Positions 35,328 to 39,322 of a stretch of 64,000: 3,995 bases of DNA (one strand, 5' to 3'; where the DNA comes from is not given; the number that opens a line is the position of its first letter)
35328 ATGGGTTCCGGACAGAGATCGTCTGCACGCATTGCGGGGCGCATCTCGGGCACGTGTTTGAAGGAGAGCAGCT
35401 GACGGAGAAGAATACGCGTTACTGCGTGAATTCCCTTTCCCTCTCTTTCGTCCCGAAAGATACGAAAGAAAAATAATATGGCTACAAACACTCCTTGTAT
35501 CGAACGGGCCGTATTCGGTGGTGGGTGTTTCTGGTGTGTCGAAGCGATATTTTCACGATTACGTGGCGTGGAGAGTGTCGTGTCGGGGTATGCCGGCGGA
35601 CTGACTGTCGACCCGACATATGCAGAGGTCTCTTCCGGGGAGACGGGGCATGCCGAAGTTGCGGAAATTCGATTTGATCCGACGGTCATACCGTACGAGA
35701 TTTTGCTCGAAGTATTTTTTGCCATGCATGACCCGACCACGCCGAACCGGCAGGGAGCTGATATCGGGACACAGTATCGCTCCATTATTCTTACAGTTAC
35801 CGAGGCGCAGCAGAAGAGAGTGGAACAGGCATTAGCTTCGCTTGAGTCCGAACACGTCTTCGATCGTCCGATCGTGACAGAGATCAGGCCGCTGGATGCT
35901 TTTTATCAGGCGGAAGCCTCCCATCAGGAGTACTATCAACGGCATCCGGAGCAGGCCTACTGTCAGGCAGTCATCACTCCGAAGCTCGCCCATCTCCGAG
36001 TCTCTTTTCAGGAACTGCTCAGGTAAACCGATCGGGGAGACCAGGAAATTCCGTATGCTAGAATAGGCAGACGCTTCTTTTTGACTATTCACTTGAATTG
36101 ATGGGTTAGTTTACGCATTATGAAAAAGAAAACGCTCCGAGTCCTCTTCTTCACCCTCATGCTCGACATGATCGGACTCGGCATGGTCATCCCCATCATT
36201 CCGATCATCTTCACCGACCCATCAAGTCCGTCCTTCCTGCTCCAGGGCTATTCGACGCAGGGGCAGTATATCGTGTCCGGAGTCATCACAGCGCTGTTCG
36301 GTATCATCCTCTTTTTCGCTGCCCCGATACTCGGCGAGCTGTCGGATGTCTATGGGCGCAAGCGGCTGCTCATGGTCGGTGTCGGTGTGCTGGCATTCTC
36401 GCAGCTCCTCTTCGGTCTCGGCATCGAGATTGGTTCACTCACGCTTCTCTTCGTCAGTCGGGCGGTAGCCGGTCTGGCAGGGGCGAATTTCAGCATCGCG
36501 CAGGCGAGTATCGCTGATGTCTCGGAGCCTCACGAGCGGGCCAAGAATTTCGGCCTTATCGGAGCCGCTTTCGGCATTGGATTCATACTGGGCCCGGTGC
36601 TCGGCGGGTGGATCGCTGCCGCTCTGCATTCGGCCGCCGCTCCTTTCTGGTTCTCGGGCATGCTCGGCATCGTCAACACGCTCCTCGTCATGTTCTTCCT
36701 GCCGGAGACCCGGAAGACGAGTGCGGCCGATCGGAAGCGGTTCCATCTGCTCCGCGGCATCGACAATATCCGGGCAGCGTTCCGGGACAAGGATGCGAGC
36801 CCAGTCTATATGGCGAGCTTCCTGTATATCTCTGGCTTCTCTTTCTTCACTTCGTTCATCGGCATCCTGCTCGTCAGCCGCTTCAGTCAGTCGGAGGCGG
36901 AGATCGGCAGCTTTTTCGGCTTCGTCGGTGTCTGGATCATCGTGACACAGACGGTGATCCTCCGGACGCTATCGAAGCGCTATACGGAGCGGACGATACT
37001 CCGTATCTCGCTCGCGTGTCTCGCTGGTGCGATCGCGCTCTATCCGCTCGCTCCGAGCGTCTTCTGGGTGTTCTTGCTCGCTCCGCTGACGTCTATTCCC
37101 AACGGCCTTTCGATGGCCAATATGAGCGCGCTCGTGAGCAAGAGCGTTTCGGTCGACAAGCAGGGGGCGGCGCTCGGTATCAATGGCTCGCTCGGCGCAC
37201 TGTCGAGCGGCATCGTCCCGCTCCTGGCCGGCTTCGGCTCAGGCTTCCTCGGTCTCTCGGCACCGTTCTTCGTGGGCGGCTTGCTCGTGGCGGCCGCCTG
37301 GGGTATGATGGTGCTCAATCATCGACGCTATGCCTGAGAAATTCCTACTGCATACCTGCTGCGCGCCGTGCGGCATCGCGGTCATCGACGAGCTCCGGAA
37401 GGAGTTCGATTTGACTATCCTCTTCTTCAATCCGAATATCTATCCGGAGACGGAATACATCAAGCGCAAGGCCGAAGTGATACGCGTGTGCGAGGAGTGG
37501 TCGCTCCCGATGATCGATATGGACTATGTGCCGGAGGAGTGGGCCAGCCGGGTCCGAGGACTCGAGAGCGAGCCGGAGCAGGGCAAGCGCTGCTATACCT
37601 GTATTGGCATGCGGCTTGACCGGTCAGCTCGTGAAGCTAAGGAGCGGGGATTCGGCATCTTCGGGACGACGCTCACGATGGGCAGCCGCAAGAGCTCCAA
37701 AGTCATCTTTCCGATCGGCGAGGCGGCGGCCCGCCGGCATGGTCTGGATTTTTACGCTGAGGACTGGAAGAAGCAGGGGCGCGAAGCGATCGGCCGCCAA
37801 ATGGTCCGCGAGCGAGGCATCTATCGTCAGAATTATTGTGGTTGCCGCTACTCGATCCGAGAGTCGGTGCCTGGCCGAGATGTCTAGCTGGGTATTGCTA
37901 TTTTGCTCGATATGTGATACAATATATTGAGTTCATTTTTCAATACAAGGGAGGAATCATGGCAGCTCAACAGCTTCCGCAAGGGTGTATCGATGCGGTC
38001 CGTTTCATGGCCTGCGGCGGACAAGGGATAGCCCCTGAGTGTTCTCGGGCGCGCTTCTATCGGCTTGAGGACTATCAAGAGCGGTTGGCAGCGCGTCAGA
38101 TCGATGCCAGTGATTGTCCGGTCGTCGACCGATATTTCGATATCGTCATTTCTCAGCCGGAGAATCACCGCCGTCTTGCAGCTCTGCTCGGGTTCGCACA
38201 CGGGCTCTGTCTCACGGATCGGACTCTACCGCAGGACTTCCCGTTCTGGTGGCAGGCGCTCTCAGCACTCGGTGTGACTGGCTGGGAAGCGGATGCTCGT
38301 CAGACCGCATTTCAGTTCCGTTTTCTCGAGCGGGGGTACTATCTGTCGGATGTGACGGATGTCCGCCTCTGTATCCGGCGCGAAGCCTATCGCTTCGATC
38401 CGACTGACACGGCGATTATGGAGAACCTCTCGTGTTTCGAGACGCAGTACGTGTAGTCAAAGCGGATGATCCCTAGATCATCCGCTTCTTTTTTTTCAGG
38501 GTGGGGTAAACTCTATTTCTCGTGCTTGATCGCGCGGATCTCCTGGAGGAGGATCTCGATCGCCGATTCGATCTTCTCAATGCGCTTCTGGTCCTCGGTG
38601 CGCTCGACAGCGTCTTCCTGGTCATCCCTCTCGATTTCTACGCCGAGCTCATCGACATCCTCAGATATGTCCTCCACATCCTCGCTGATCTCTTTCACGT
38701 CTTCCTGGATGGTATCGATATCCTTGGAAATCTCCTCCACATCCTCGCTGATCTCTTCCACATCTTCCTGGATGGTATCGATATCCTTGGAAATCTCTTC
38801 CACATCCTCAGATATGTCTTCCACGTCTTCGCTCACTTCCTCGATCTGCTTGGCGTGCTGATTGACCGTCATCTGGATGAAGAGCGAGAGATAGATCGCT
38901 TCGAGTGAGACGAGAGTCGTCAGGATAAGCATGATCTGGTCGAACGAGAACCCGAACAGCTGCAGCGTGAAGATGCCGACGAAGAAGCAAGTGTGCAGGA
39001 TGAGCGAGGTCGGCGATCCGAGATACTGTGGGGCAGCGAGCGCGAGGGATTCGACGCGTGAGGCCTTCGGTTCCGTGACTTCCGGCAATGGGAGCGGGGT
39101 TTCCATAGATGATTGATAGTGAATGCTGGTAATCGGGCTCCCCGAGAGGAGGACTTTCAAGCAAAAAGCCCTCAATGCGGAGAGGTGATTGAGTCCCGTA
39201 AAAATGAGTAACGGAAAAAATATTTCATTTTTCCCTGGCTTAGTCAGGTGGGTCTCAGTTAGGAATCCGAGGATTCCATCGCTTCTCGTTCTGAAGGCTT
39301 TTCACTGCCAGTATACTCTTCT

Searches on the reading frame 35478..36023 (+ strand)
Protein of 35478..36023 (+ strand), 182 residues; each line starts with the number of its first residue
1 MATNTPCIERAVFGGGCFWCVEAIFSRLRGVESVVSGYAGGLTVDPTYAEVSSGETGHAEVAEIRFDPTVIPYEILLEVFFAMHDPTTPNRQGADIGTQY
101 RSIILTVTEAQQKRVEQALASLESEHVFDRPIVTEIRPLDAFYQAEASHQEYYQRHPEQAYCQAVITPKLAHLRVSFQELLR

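Call 17: search_protein_families(library=phrogs, proteins=[window:35478-36023:+], max_evalue=0.001)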
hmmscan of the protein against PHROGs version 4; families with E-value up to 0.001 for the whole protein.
window:35478-36023:+ (182 aa): 1 family
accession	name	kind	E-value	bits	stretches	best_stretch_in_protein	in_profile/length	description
phrog_35155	-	unknown function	1.4e-29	104.4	1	12-164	63-210/371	-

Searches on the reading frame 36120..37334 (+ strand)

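Call 17: search_protein_families(library=phrogs, proteins=[window:36120-37334:+], max_evalue=0.001)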
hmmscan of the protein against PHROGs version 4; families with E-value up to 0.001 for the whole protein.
window:36120-37334:+ (405 aa): 1 family
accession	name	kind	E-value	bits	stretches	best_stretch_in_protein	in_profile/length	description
phrog_2034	-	unknown function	7.5e-35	121.3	1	33-400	33-394/406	-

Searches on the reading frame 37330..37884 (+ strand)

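Call 17: search_protein_families(library=phrogs, proteins=[window:37330-37884:+], max_evalue=0.001)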
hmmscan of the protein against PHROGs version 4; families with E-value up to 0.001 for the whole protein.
window:37330-37884:+ (185 aa): 1 family
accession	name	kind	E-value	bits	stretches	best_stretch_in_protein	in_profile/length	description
phrog_3217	-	unknown function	2.1e-35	123.5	1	26-179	9-163/188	-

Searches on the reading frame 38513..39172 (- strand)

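Call 73: search_protein_families(library=pfam, proteins=[window:38513-39172:-], max_evalue=0.01)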
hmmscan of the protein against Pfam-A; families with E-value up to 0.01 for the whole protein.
window:38513-39172:- (219 aa): 31 families (the best 25 are shown)
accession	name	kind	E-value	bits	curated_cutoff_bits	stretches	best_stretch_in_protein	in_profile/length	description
PF06009.19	Laminin_II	-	1.2e-10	41.9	33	2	104-175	6-77/138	Laminin Domain II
PF06103.16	DUF948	-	1.4e-09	38.4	37.2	1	93-170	11-88/89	Bacterial protein of unknown function (DUF948)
PF04728.18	LPP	-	3.4e-08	34.1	29.1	2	138-172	2-36/53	Lipoprotein leucine-zipper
PF06210.16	DUF1003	-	8.1e-06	26.4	27.4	1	52-149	2-100/103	Protein of unknown function (DUF1003)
PF07889.17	DUF1664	-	2e-05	25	34.6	1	102-182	42-119/124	Protein of unknown function (DUF1664)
PF05266.19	DUF724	-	5.2e-05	23.6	38.4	1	67-175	77-183/188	Protein of unknown function (DUF724)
PF00804.31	Syntaxin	-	5.6e-05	23.4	26.7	1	109-200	3-92/157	Syntaxin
PF04136.21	COG3_N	-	0.00024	21.5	27.9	1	102-206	5-108/147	Conserved oligomeric Golgi complex subunit 3, N-terminal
PF00015.26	MCPsignal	-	0.00033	21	34.6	1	105-173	97-165/172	Methyl-accepting chemotaxis protein (MCP) signalling domain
PF06419.17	COG6_N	-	0.00037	21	27.4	1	104-156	36-88/114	Conserved oligomeric complex COG6, N-terminal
PF05377.16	FlaC_arch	-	0.00043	21.1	27.8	1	138-176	2-40/55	Flagella accessory protein C (FlaC)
PF17561.7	TssO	-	0.00043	20.9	29.2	1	80-166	15-105/148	Type VI secretion system, TssO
PF06785.16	UPF0242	-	0.00063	20.3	33.5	1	67-213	35-188/194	Uncharacterised protein family (UPF0242) N-terminus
PF19111.5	DUF5798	-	0.00066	20.3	27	1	101-153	1-53/89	Family of unknown function (DUF5798)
PF06160.17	EzrA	-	0.00076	18.3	39.6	1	103-180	346-423/557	Septation ring formation regulator, EzrA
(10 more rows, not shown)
